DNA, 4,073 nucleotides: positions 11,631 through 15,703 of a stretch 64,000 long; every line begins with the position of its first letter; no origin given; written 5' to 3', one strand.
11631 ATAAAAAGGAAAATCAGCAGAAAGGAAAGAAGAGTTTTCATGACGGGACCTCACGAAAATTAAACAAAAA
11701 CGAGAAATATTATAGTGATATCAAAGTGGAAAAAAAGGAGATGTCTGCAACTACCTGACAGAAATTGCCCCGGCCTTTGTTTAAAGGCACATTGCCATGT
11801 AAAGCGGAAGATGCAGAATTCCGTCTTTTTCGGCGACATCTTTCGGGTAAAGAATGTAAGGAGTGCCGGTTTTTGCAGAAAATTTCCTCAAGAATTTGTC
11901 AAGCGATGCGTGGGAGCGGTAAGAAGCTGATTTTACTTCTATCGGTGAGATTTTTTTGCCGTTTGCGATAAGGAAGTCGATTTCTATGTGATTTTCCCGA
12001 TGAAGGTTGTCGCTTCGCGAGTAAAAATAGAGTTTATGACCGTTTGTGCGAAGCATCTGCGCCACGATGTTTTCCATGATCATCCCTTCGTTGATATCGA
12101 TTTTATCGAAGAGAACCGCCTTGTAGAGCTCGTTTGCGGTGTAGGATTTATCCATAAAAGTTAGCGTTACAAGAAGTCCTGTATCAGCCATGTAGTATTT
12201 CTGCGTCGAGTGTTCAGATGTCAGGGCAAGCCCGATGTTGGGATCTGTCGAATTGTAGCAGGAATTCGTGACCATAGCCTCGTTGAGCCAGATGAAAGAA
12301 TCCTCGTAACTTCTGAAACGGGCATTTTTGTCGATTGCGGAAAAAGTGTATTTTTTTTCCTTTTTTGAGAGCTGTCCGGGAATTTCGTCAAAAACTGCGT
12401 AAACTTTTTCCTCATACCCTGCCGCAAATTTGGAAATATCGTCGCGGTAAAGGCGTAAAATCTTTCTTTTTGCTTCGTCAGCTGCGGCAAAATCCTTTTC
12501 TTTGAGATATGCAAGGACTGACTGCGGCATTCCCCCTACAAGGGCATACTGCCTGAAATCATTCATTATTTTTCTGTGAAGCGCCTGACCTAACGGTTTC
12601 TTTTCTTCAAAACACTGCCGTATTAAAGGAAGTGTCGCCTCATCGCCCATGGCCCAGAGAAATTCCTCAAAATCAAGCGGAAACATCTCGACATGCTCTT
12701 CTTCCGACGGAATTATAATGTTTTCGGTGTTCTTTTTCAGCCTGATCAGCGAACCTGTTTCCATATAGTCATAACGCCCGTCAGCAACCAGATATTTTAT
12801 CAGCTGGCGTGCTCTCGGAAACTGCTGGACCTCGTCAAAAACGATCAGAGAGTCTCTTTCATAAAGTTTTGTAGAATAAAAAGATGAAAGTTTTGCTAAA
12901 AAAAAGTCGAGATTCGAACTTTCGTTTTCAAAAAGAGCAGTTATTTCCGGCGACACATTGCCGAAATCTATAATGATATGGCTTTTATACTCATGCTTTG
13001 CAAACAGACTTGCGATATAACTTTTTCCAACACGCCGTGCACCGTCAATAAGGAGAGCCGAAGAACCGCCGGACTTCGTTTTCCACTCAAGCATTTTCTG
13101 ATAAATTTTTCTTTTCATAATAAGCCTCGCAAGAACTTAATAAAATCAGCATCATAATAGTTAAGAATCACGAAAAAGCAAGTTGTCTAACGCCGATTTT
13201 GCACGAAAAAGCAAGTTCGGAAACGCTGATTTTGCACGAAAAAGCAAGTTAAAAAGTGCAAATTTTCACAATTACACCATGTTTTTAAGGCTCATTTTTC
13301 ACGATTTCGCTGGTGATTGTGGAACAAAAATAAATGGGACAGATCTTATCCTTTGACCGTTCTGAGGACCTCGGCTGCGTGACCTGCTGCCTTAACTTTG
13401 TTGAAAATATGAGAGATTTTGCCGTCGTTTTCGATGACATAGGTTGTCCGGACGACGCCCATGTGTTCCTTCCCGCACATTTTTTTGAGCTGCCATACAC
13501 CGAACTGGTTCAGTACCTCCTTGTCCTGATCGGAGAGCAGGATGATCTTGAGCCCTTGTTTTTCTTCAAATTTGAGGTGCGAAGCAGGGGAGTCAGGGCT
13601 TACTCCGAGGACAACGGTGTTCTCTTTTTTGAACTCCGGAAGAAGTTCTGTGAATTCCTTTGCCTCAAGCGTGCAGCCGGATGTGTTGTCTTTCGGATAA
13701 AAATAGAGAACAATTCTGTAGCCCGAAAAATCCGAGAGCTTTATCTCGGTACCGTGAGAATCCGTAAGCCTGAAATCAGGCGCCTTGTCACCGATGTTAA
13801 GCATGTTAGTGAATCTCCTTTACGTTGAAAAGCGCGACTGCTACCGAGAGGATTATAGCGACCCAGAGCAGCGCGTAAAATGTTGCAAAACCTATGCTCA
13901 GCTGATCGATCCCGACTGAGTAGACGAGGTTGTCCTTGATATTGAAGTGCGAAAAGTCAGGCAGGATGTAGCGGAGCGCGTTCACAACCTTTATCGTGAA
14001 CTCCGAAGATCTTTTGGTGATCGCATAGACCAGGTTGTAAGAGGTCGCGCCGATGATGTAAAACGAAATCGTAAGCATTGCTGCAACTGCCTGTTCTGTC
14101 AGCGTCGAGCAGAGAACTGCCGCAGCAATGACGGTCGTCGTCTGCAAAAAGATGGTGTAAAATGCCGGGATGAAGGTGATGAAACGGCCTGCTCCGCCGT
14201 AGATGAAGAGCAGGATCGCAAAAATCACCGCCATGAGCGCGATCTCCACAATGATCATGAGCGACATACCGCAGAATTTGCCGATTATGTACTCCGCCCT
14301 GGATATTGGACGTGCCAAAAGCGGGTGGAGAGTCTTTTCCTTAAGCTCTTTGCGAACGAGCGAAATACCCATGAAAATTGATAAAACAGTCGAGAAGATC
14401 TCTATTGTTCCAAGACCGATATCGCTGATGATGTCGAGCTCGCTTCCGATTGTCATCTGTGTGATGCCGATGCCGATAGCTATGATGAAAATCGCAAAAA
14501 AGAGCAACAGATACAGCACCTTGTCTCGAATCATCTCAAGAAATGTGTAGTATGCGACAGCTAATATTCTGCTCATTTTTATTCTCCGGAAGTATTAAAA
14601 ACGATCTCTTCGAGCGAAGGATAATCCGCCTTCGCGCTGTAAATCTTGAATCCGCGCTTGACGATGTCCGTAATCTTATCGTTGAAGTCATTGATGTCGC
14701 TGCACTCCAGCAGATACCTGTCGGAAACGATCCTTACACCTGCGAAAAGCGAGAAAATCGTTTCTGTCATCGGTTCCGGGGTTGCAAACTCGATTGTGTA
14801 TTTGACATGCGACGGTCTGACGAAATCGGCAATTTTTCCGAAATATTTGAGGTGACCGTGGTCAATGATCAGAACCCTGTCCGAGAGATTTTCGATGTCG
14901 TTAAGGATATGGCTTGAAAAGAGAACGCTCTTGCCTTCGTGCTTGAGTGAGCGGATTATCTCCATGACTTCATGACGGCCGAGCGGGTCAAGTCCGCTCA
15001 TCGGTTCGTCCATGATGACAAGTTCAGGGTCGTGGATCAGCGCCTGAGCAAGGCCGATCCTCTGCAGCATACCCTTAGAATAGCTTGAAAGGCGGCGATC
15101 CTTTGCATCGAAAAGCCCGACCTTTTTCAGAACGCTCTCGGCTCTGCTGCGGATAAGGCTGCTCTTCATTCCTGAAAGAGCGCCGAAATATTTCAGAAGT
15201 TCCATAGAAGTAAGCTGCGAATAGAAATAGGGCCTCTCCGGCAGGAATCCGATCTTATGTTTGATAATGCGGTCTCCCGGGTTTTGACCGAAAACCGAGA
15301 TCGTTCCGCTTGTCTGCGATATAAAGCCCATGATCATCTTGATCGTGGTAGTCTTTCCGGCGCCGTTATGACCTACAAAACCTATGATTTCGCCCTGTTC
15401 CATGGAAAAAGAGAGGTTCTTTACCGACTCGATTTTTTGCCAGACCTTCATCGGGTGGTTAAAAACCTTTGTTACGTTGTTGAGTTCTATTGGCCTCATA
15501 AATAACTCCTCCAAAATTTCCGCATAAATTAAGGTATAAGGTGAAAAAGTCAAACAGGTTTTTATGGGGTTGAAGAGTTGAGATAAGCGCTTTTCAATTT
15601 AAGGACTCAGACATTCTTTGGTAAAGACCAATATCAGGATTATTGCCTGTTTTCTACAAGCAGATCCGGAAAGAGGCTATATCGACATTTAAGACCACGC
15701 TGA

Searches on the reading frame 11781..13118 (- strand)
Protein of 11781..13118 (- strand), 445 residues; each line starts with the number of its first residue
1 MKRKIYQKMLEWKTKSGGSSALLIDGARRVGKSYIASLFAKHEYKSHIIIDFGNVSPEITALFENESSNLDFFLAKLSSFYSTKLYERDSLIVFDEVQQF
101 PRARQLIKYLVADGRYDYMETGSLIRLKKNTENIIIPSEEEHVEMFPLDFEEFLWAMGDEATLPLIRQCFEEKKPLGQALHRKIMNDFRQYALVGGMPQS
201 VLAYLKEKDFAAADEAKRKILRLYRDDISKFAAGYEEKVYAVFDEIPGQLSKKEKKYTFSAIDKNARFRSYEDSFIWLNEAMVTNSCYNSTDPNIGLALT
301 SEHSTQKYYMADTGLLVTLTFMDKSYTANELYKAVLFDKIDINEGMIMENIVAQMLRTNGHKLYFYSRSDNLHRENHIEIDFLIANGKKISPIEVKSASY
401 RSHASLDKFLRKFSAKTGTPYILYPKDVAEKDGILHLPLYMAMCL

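Call 5: search_protein_families(library=pfam, proteins=[window:11781-13118:-])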
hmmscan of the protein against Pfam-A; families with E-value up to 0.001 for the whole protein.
window:11781-13118:- (445 aa): 2 families
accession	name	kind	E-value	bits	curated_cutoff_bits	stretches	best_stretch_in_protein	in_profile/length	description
PF13635.12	DUF4143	-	1e-24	87.5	28.1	1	226-397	2-159/160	Domain of unknown function (DUF4143)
PF13173.12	AAA_14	-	1.1e-22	80.8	27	1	20-154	3-129/129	AAA domain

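Call 6: search_protein_families(library=ncbifam, proteins=[window:11781-13118:-])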
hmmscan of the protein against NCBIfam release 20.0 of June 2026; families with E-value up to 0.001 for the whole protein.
window:11781-13118:- (445 aa): 0 families

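Call 8: search_protein_families(library=padloc, proteins=[window:11781-13118:-], max_evalue=0.01)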
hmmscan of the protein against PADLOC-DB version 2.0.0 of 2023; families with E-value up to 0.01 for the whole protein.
window:11781-13118:- (445 aa): 8 families
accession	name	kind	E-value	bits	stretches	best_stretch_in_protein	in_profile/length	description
PDLC04792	PDC-S01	-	3.2e-110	366.8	1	1-445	2-433/452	-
PDLC04786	PDC-S01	-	2.7e-108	360.6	1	1-445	3-432/439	-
PDLC04788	PDC-S01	-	4.2e-67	225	1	1-418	1-403/448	-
PDLC04787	PDC-S01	-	1.8e-23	81.1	1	2-398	12-358/412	-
PDLC04790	PDC-S01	-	1.4e-12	45.1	2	303-419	282-388/422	-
PDLC04789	PDC-S01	-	3.4e-11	40.8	1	6-157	6-143/375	-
PDLC04791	PDC-S01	-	1.6e-08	31.6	1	345-416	302-370/395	-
PDLC04140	mad8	-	0.0014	16.2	1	20-264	28-199/314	mads_8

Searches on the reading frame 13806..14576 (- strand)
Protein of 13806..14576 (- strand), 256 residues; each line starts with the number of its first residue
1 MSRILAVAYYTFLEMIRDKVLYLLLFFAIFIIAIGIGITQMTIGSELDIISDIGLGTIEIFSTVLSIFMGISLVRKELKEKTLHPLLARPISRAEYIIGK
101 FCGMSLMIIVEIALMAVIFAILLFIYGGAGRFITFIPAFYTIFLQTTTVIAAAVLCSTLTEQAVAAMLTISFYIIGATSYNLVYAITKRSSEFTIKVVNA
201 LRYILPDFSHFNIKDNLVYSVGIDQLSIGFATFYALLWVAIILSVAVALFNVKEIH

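Call 5: search_protein_families(library=pfam, proteins=[window:13806-14576:-])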
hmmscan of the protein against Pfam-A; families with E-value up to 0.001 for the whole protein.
window:13806-14576:- (256 aa): 4 families
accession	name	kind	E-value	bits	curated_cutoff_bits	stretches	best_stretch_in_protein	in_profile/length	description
PF12679.13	ABC2_membrane_2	-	4e-15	56.3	27.2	1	40-254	72-282/283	ABC-2 family transporter protein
PF01061.29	ABC2_membrane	-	4.6e-08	33.3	26.9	1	4-175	3-171/211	ABC-2 type transporter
PF12730.13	ABC2_membrane_4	-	6.4e-08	33.2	27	1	17-175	11-177/179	ABC-2 family transporter protein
PF12698.13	ABC2_membrane_3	-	6.6e-05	22.6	31.6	1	52-249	162-346/347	ABC-2 family transporter protein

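Call 6: search_protein_families(library=ncbifam, proteins=[window:13806-14576:-])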
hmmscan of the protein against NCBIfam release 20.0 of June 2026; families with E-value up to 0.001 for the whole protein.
window:13806-14576:- (256 aa): 0 families

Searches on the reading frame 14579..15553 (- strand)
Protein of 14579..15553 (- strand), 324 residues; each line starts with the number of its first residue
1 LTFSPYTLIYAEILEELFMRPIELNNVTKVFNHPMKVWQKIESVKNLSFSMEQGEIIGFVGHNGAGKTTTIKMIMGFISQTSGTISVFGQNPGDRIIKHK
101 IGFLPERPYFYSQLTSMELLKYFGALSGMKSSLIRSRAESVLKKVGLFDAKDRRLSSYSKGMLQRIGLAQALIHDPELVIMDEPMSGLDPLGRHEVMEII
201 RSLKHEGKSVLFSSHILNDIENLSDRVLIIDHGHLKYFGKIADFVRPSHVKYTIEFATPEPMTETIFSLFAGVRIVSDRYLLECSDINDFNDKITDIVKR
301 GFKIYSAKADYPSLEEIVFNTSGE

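Call 5: search_protein_families(library=pfam, proteins=[window:14579-15553:-])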
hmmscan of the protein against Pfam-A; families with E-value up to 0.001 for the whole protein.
window:14579-15553:- (324 aa): 2 families
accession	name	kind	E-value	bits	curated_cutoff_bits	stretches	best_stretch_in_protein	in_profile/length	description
PF00005.33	ABC_tran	-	1.5e-30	107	25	1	44-185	1-136/137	ABC transporter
PF13304.12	AAA_21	-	1.4e-11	45.5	27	1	149-216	229-299/304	AAA domain, putative AbiEii toxin, Type IV TA system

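Call 6: search_protein_families(library=ncbifam, proteins=[window:14579-15553:-])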
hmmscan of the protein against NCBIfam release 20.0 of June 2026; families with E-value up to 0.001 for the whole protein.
window:14579-15553:- (324 aa): 189 families (the best 25 are shown)
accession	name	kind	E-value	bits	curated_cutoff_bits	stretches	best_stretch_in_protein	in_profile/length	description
TIGR03522.1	GldA_ABC_ATP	equivalog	1.3e-58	198.9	402.6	1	35-318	9-297/301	gliding motility-associated ABC transporter ATP-binding subunit GldA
TIGR01188.1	drrA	subfamily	2.1e-58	198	312.45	1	36-319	1-298/302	daunorubicin resistance ABC transporter, ATP-binding protein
TIGR03740.1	galliderm_ABC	subfamily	3.6e-54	183.8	309.75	1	35-241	7-208/223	lantibiotic protection ABC transporter ATP-binding subunit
NF010059.0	PRK13536.1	equivalog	5.6e-43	147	549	1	19-239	41-256/342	nodulation factor ABC transporter ATP-binding protein NodI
NF047565.1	PSM_export_PmtA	equivalog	5e-42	144.1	350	1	42-237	15-208/282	phenol-soluble modulin export ABC transporter ATP-binding protein PmtA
NF010060.0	PRK13537.1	equivalog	1.3e-41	142.5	521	1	21-240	15-229/314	nodulation factor ABC transporter ATP-binding protein NodI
TIGR01288.1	nodI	equivalog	1.6e-41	142.3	424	1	22-236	5-214/303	nodulation factor ABC transporter ATP-binding protein NodI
NF033858.1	ABC2_perm_RbbA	equivalog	3.1e-41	141.2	1050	1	40-246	278-486/909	ribosome-associated ATPase/putative transporter RbbA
TIGR03864.1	PQQ_ABC_ATP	hypoth_equivalog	3.2e-40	138.1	302.25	1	38-247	11-222/236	ABC transporter, ATP-binding subunit, PQQ-dependent alcohol dehydrogenase system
TIGR04521.1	ECF_ATPase_2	equivalog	4.7e-37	127.6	330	1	22-261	1-249/279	energy-coupling factor transporter ATPase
TIGR04406.1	LPS_export_lptB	equivalog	9.5e-37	126.6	240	1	35-251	8-229/239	LPS export ABC transporter ATP-binding protein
TIGR04520.1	ECF_ATPase_1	equivalog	2.2e-34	119.1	315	1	22-259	1-238/269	energy-coupling factor transporter ATPase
TIGR01186.1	proV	subfamily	4.5e-34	118.1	326.6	1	43-258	8-231/363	betaine/proline/choline family ABC transporter ATP-binding protein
NF010158.0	PRK13637.1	equivalog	3.8e-32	111.5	390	1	21-260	2-248/287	energy-coupling factor transporter ATPase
NF047568.1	PSM_export_PmtC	equivalog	1.6e-31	109.9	375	1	35-236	7-199/290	phenol-soluble modulin export ABC transporter ATP-binding protein PmtC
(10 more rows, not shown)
